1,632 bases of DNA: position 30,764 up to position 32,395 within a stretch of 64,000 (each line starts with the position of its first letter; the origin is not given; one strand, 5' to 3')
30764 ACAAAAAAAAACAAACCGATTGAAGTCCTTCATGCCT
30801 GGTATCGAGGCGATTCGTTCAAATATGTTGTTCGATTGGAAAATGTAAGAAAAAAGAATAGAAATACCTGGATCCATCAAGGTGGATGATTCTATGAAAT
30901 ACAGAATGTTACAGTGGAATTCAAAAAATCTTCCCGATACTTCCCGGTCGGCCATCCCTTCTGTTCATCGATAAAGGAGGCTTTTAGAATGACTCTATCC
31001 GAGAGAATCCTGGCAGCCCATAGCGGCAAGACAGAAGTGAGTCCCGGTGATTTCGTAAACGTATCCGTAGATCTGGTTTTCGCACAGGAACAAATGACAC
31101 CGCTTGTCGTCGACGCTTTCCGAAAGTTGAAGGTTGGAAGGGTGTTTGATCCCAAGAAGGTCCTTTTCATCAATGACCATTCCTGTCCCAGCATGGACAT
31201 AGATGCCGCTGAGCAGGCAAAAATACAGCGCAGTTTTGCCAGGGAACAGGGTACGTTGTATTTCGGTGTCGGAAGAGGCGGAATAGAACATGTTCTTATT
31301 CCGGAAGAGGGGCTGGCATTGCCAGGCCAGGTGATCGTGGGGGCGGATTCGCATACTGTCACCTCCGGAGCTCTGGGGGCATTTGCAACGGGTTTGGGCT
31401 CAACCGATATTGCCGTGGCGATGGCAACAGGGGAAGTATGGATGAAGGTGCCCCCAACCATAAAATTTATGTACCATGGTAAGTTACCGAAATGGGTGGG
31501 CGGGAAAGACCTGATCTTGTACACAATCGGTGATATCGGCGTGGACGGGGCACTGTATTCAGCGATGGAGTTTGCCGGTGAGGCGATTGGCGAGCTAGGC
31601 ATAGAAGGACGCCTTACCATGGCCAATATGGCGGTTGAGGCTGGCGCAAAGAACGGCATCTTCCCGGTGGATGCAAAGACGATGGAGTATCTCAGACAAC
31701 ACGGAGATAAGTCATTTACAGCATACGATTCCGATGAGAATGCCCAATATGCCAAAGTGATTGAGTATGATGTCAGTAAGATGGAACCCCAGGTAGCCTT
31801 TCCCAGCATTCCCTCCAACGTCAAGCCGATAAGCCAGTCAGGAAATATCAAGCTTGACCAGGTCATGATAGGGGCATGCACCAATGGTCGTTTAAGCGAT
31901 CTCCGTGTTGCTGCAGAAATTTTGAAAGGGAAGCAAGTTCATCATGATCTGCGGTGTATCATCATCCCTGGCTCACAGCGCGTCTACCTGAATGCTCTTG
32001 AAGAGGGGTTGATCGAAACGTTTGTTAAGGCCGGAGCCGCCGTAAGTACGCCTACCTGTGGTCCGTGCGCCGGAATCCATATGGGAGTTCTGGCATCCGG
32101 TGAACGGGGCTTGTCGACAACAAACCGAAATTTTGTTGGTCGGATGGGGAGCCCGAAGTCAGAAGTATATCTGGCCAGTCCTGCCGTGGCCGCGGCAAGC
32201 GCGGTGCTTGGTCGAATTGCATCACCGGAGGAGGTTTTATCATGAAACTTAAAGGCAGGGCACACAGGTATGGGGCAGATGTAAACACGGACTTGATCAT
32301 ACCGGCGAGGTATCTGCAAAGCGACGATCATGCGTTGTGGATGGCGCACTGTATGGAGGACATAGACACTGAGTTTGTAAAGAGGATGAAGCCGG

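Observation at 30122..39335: GntR-controlled operon that could encode a complete, undescribed route from itaconate/citraconate to acetyl-CoA + pyruvate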

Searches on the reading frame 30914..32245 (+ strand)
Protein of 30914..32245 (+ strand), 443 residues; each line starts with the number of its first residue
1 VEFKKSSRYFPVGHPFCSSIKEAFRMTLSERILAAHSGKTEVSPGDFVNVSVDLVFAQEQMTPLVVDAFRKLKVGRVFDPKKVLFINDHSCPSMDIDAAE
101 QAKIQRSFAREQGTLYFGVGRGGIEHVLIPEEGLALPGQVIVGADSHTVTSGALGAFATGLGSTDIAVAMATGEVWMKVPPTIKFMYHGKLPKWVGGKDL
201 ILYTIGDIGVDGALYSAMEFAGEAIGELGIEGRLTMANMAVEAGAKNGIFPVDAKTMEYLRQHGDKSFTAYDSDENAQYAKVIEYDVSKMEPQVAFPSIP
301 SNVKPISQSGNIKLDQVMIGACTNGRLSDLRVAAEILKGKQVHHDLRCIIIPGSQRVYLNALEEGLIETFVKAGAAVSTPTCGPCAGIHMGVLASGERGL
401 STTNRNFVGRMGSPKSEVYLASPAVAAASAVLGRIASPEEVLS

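Call 4: search_protein_families(library=pfam, proteins=[window:30914-32245:+])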
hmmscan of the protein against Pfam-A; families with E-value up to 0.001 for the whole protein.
window:30914-32245:+ (443 aa): 1 family
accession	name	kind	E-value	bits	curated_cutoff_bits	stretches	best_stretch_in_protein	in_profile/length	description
PF00330.25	Aconitase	-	5e-99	332.8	28.7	2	31-309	2-306/463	Aconitase family (aconitate hydratase)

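Call 5: search_protein_families(library=ncbifam, proteins=[window:30914-32245:+])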
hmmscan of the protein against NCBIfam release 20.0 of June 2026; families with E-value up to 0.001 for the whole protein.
window:30914-32245:+ (443 aa): 19 families
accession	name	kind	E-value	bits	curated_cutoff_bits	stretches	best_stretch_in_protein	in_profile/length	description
TIGR02083.1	LEU2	equivalog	3.4e-193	642.3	610.65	1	26-441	1-419/419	3-isopropylmalate dehydratase large subunit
NF001614.1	PRK00402.1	subfamily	1.2e-182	607.2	385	1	26-439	1-415/415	aconitase/3-isopropylmalate dehydratase large subunit family protein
TIGR01343.1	hacA_fam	subfamily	1.2e-173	577.4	385.7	1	27-439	1-412/412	homoaconitate hydratase family protein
TIGR02086.1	IPMI_arch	subfamily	2e-155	517.6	410.15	1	26-439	1-410/411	3-isopropylmalate dehydratase/homoaconitate hydratase family large subunit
NF040615.1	HacA_Meth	equivalog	3e-140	467.6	550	1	26-437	1-417/419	homoaconitase large subunit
NF005558.0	PRK07229.1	equivalog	1.7e-103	347.4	612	1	26-441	3-415/647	aconitate hydratase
NF009116.0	PRK12466.1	subfamily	2.7e-97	326.3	531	2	26-308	5-305/472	3-isopropylmalate dehydratase large subunit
TIGR01342.1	acon_putative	hypoth_equivalog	5e-90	302.5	719.15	1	27-440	1-411/655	putative aconitate hydratase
NF004016.0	PRK05478.1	subfamily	1.5e-89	300.7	510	2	26-308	4-303/468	3-isopropylmalate dehydratase large subunit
TIGR00170.1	leuC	equivalog_domain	6.8e-77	259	560.25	2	27-308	4-302/466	3-isopropylmalate dehydratase large subunit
TIGR00139.1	h_aconitase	equivalog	6.1e-73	246.3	529.9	2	38-263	19-243/709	homoaconitase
NF006690.0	PRK09238.1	equivalog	1.9e-46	158.5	782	2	271-441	649-817/852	bifunctional aconitate hydratase 2/2-methylisocitrate dehydratase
TIGR01340.1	aconitase_mito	equivalog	6.9e-46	156.9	825.35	1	112-435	124-472/745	aconitate hydratase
NF008503.0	PRK11413.1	equivalog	3.3e-38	131.1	641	2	132-307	136-312/753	hydratase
TIGR00117.1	acnB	equivalog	1.5e-32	112.3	1287.2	1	271-442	648-816/844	bifunctional aconitate hydratase 2/2-methylisocitrate dehydratase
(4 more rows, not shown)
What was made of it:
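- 30989..32245 (+): LeuC-type Fe-S hydro-lyase, large subunit. TIGR02083 scores 642 against a cut-off of 610.65 (calls 4, 5).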

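Call 41: find_homologous_proteins(query=window:30989-32245:+)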
Query window:30989-32245:+ (418 aa): 8000 proteins with E <= 0.001 among 8000 candidates; the best 120 are listed.
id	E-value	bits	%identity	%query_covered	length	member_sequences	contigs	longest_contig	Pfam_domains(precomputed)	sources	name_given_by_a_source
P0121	6.6e-263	890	95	100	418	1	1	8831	PF00330.26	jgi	jgi:3-isopropylmalate/(R)-2-methylmalate dehydratase large subunit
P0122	7.9e-262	886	94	100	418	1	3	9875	PF00330.26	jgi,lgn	jgi:3-isopropylmalate/(R)-2-methylmalate dehydratase large subunit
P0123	2.0e-261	885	94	100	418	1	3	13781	PF00330.26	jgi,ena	-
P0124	1.3e-259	879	94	100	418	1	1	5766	PF00330.26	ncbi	ncbi:MAG: 3-isopropylmalate dehydratase large subunit [Syntrophales bacterium]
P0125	1.4e-259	879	93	100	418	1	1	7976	PF00330.26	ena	-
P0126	4.8e-259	877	93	100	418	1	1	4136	PF00330.26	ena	-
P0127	1.2e-257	872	93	100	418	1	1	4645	PF00330.26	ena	-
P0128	5.0e-257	870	92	100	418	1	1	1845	PF00330.26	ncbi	-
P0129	5.9e-257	870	92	100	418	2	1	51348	PF00330.26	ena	-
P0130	6.3e-257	870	92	100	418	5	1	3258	PF00330.26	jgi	jgi:3-isopropylmalate/(R)-2-methylmalate dehydratase large subunit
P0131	7.3e-255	863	91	100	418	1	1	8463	PF00330.26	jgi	jgi:3-isopropylmalate/(R)-2-methylmalate dehydratase large subunit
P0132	1.7e-254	862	91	100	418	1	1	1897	PF00330.26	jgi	jgi:3-isopropylmalate/(R)-2-methylmalate dehydratase large subunit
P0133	9.0e-253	856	92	100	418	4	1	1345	PF00330.26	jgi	-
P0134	8.8e-252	853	91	100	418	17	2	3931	PF00330.26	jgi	jgi:3-isopropylmalate/(R)-2-methylmalate dehydratase large subunit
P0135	1.6e-250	849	90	100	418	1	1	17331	PF00330.26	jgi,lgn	jgi:3-isopropylmalate/(R)-2-methylmalate dehydratase large subunit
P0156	3.1e-221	752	78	100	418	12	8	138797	PF00330.26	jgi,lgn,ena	jgi:3-isopropylmalate/(R)-2-methylmalate dehydratase large subunit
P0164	3.9e-216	736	77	100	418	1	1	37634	PF00330.26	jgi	jgi:3-isopropylmalate/(R)-2-methylmalate dehydratase large subunit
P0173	1.3e-207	707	75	100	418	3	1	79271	PF00330.26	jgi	-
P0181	5.0e-205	699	73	100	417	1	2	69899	PF00330.26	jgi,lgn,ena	-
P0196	3.9e-203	693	72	100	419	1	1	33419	PF00330.26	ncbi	-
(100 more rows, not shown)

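Call 42: find_encoding_contigs(protein=P0156, flank=8000, max_places=2)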
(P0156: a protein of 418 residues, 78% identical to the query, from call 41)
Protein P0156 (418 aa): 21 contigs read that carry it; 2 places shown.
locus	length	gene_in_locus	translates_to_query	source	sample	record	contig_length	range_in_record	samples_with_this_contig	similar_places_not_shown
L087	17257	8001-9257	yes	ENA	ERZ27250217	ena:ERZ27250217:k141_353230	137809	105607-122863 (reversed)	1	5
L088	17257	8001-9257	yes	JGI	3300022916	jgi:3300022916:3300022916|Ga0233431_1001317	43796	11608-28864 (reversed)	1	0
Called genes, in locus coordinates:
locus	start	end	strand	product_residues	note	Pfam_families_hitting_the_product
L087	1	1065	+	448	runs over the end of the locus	PF06500:FrsA-like, PF00326:Peptidase_S9 (weak), PF05448:AXE1 (weak)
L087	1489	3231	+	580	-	-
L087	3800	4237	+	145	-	PF01797:Y1_Tnp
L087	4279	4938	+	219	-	PF24675:NpmA (weak), PF02390:Methyltransf_4, PF13847:Methyltransf_31, PF13649:Methyltransf_25 (weak)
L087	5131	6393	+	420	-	PF00330:Aconitase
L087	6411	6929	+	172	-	PF00694:Aconitase_C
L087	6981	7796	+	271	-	PF13714:PEP_mutase, PF00463:ICL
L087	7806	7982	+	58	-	-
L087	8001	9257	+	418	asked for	PF00330:Aconitase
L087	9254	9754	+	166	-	PF00694:Aconitase_C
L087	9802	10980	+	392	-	PF02515:CoA_transf_3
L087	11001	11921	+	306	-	PF00682:HMGL-like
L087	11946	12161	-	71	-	-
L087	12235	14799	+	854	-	PF00270:DEAD, PF00271:Helicase_C, PF08482:HrpB_C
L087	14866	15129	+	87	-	PF01541:GIY-YIG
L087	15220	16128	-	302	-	PF02826:2-Hacid_dh_C (weak), PF03446:NAD_binding_2, PF03807:F420_oxidored (weak), PF14833:NAD_binding_11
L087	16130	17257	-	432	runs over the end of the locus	PF06808:DctM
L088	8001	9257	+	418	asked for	PF00330:Aconitase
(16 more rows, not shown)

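Call 43: find_encoding_contigs(protein=P0181, flank=8000, max_places=2)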
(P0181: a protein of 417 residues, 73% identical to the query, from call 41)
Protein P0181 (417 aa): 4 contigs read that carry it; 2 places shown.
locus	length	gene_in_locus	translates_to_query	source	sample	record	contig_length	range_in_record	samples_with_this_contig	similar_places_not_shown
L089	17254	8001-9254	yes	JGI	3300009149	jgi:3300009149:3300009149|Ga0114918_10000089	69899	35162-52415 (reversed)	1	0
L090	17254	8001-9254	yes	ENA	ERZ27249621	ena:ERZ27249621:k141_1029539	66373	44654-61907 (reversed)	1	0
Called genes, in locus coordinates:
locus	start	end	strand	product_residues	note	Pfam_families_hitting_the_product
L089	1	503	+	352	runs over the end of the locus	PF02277:DBI_PRT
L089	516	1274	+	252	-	PF02654:CobS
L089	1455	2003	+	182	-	PF02283:CobU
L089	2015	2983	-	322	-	PF00733:Asn_synthase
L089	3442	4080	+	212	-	PF01063:Aminotran_4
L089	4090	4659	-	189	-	PF00596:Aldolase_II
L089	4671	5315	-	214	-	PF01726:LexA_DNA_bind, PF00717:Peptidase_S24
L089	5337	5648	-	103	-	PF01649:Ribosomal_S20p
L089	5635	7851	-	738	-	PF13328:HD_4, PF01966:HD, PF04607:RelA_SpoT, PF02824:TGS, PF19296:RelA_AH, PF28438:RelA_RIS, PF13291:ACT_4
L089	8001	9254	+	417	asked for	PF00330:Aconitase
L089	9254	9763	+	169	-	PF00694:Aconitase_C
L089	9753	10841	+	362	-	PF00180:Iso_dh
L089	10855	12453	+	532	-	PF00682:HMGL-like, PF22617:HCS_D2, PF08502:LeuA_dimer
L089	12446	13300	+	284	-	PF05681:Fumerase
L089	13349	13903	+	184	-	PF05683:Fumerase_C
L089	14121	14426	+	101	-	PF08666:SAF (weak)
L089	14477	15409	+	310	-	PF04295:GD_AH_second, PF20629:GD_AH_C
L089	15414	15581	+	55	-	-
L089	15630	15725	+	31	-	-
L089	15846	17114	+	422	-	PF13393:tRNA-synt_His, PF00587:tRNA-synt_2b, PF03129:HGTP_anticodon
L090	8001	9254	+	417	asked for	PF00330:Aconitase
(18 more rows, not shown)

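Call 50: search_protein_families(library=ncbifam, proteins=[L087:6981-7796:+, L087:5131-6393:+, L087:6411-6929:+, L089:8001-9254:+, L089:9254-9763:+], max_evalue=1e-20)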
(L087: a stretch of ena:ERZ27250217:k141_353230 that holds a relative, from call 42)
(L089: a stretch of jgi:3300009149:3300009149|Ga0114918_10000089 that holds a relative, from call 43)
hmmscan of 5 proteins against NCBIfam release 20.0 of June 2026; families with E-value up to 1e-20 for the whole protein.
L087:6981-7796:+ (271 aa): 5 families
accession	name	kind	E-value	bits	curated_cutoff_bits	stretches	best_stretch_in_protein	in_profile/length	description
TIGR02317.1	prpB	equivalog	6.3e-71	238.9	354.4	1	3-242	12-257/285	methylisocitrate lyase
NF008455.0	PRK11320.1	equivalog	1.8e-60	204.7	353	1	11-240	26-262/295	methylisocitrate lyase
TIGR02319.1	CPEP_Pphonmut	equivalog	3.8e-55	187.2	420.05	1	5-269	17-289/294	carboxyvinyl-carboxyphosphonate phosphorylmutase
TIGR02320.1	PEP_mutase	equivalog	2.4e-39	135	319.55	1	18-239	31-264/284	phosphoenolpyruvate mutase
TIGR02321.1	Pphn_pyruv_hyd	equivalog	5.3e-35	120.9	374.4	1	10-185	21-200/290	phosphonopyruvate hydrolase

L087:5131-6393:+ (420 aa): 15 families
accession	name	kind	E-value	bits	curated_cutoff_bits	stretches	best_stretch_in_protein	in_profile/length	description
NF001614.1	PRK00402.1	subfamily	8.6e-147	489.1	385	1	3-416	1-415/415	aconitase/3-isopropylmalate dehydratase large subunit family protein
TIGR01343.1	hacA_fam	subfamily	7.8e-141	469.4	385.7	1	4-416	1-412/412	homoaconitate hydratase family protein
TIGR02083.1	LEU2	equivalog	4e-130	434.5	610.65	1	3-417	1-418/419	3-isopropylmalate dehydratase large subunit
TIGR02086.1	IPMI_arch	subfamily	7.7e-130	433.3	410.15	1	3-417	1-411/411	3-isopropylmalate dehydratase/homoaconitate hydratase family large subunit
NF040615.1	HacA_Meth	equivalog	7.8e-112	374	550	1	3-414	1-417/419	homoaconitase large subunit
NF009116.0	PRK12466.1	subfamily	1.5e-84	284.2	531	2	3-283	5-305/472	3-isopropylmalate dehydratase large subunit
NF005558.0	PRK07229.1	equivalog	2.6e-82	277.4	612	1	1-417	1-414/647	aconitate hydratase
NF004016.0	PRK05478.1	subfamily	2.3e-79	267.1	510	2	3-283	4-303/468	3-isopropylmalate dehydratase large subunit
TIGR01342.1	acon_putative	hypoth_equivalog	3.5e-70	237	719.15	1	4-417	1-411/655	putative aconitate hydratase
TIGR00170.1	leuC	equivalog_domain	2.2e-66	224.4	560.25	2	287-417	335-465/466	3-isopropylmalate dehydratase large subunit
TIGR00139.1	h_aconitase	equivalog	1.5e-56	192.2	529.9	1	242-419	273-458/709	homoaconitase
TIGR01340.1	aconitase_mito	equivalog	2.4e-39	135.3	825.35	1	81-411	120-471/745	aconitate hydratase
NF006690.0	PRK09238.1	equivalog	2.8e-32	111.6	782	1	242-415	645-814/852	bifunctional aconitate hydratase 2/2-methylisocitrate dehydratase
NF008503.0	PRK11413.1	equivalog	8e-26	90.2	641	0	283-409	344-475/753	hydratase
TIGR00117.1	acnB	equivalog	6.5e-24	83.8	1287.2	1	242-415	644-812/844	bifunctional aconitate hydratase 2/2-methylisocitrate dehydratase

L087:6411-6929:+ (172 aa): 5 families
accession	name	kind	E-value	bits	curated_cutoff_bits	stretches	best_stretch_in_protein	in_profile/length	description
TIGR02087.1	LEUD_arch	subfamily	3.4e-39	134.1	108.95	1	5-164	1-155/157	LeuD/DmdB family oxidoreductase small subunit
NF040625.1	HacB2_Meth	equivalog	3.6e-36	124.1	230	1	2-160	3-153/161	homoaconitase small subunit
TIGR02084.1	leud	equivalog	1.7e-34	118.7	245.85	1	5-163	1-154/156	3-isopropylmalate dehydratase small subunit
NF040604.2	HacB_Meth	equivalog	4.7e-34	117.5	230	1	1-163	1-157/159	homoaconitase small subunit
NF010629.0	PRK14023.1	equivalog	3.8e-30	104.9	229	1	6-162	3-153/166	homoaconitate hydratase small subunit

L089:8001-9254:+ (417 aa): 18 families
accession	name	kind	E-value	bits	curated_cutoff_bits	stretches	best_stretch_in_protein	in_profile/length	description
TIGR02083.1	LEU2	equivalog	1.4e-213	709.5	610.65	1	1-416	1-419/419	3-isopropylmalate dehydratase large subunit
NF001614.1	PRK00402.1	subfamily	8.3e-197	653.9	385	1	1-414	1-415/415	aconitase/3-isopropylmalate dehydratase large subunit family protein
TIGR01343.1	hacA_fam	subfamily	2.4e-183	609.4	385.7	1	2-414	1-412/412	homoaconitate hydratase family protein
TIGR02086.1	IPMI_arch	subfamily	1e-164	548.1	410.15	1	1-415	1-411/411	3-isopropylmalate dehydratase/homoaconitate hydratase family large subunit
NF040615.1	HacA_Meth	equivalog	7.1e-148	492.8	550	1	1-412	1-417/419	homoaconitase large subunit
NF005558.0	PRK07229.1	equivalog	6.5e-107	358.7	612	1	1-416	3-415/647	aconitate hydratase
NF009116.0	PRK12466.1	subfamily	1.5e-106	356.8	531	2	2-283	6-305/472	3-isopropylmalate dehydratase large subunit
NF004016.0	PRK05478.1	subfamily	2.6e-99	332.9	510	2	2-283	5-303/468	3-isopropylmalate dehydratase large subunit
TIGR01342.1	acon_putative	hypoth_equivalog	6.9e-94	315.3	719.15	1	2-416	1-412/655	putative aconitate hydratase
TIGR00170.1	leuC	equivalog_domain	1.4e-86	291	560.25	2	2-281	4-300/466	3-isopropylmalate dehydratase large subunit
TIGR00139.1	h_aconitase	equivalog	2e-77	261.2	529.9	2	3-238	4-243/709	homoaconitase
NF006690.0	PRK09238.1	equivalog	9.6e-49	166.1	782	1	245-415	648-816/852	bifunctional aconitate hydratase 2/2-methylisocitrate dehydratase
TIGR01340.1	aconitase_mito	equivalog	2.1e-48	165.2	825.35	1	2-409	21-471/745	aconitate hydratase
NF008503.0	PRK11413.1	equivalog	7.6e-43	146.5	641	1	109-284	138-314/753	hydratase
TIGR00117.1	acnB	equivalog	1.2e-33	116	1287.2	1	244-415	646-814/844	bifunctional aconitate hydratase 2/2-methylisocitrate dehydratase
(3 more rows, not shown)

L089:9254-9763:+ (169 aa): 7 families
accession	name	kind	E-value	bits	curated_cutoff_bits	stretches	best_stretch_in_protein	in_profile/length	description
TIGR02084.1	leud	equivalog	1.2e-74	249.2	245.85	1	5-159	1-155/156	3-isopropylmalate dehydratase small subunit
TIGR02087.1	LEUD_arch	subfamily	6e-63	211.3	108.95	1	5-159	1-155/157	LeuD/DmdB family oxidoreductase small subunit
NF040625.1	HacB2_Meth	equivalog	6.9e-60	201.2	230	1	2-158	3-157/161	homoaconitase small subunit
NF040604.2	HacB_Meth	equivalog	3.3e-56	189.6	230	1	1-159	1-158/159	homoaconitase small subunit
NF010629.0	PRK14023.1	equivalog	4.3e-39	134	229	1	6-160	3-156/166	homoaconitate hydratase small subunit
NF002458.0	PRK01641.1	subfamily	8.1e-28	97.4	167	1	12-140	17-163/202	3-isopropylmalate dehydratase small subunit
TIGR00139.1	h_aconitase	equivalog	2.4e-24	85.7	529.9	1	13-111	541-641/709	homoaconitase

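Call 52: find_encoding_contigs(protein=P0164, flank=8000, max_places=1)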
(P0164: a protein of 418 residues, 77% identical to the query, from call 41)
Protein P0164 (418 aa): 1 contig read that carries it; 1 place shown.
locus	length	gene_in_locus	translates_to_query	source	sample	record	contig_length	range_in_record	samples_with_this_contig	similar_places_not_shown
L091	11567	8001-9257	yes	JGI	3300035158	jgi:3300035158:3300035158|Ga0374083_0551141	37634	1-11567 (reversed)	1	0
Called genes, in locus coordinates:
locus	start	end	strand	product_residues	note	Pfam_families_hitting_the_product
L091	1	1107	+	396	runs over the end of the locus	PF02746:MR_MLE_N, PF13378:MR_MLE_C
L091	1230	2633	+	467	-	PF07969:Amidohydro_3 (faint), PF01979:Amidohydro_1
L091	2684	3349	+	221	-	PF00857:Isochorismatase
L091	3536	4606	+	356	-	PF03480:DctP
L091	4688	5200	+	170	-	PF04290:DctQ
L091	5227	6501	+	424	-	PF03600:CitMHS (faint), PF06808:DctM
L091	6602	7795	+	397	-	PF02746:MR_MLE_N, PF13378:MR_MLE_C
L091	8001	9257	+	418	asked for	PF00330:Aconitase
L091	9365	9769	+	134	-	PF00694:Aconitase_C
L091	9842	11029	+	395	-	PF02515:CoA_transf_3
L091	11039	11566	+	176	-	?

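Call 53: find_encoding_contigs(protein=P0173, flank=6000, max_places=1)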
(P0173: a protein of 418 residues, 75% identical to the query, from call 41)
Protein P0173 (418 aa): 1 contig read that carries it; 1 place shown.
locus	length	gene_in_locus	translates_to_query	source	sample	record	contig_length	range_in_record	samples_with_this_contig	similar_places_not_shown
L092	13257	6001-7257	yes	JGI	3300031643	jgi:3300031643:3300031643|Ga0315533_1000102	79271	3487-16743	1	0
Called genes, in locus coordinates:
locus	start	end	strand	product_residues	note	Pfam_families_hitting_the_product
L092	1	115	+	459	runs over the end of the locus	PF03972:MmgE_PrpD_N, PF19305:MmgE_PrpD_C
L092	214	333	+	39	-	-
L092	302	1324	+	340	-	PF03480:DctP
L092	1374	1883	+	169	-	PF04290:DctQ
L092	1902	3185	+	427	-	PF06808:DctM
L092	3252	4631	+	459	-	PF03972:MmgE_PrpD_N, PF19305:MmgE_PrpD_C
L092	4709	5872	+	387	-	PF04303:PrpF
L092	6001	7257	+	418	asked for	PF00330:Aconitase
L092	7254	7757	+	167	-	PF00694:Aconitase_C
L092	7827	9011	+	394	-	PF02515:CoA_transf_3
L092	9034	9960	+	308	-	PF00682:HMGL-like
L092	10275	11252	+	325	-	PF00291:PALP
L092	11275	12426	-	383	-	PF00817:IMS, PF11798:IMS_HHH, PF21999:IMS_HHH_1, PF11799:IMS_C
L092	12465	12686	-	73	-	PF06107:DUF951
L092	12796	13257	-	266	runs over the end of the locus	PF00215:OMPdecase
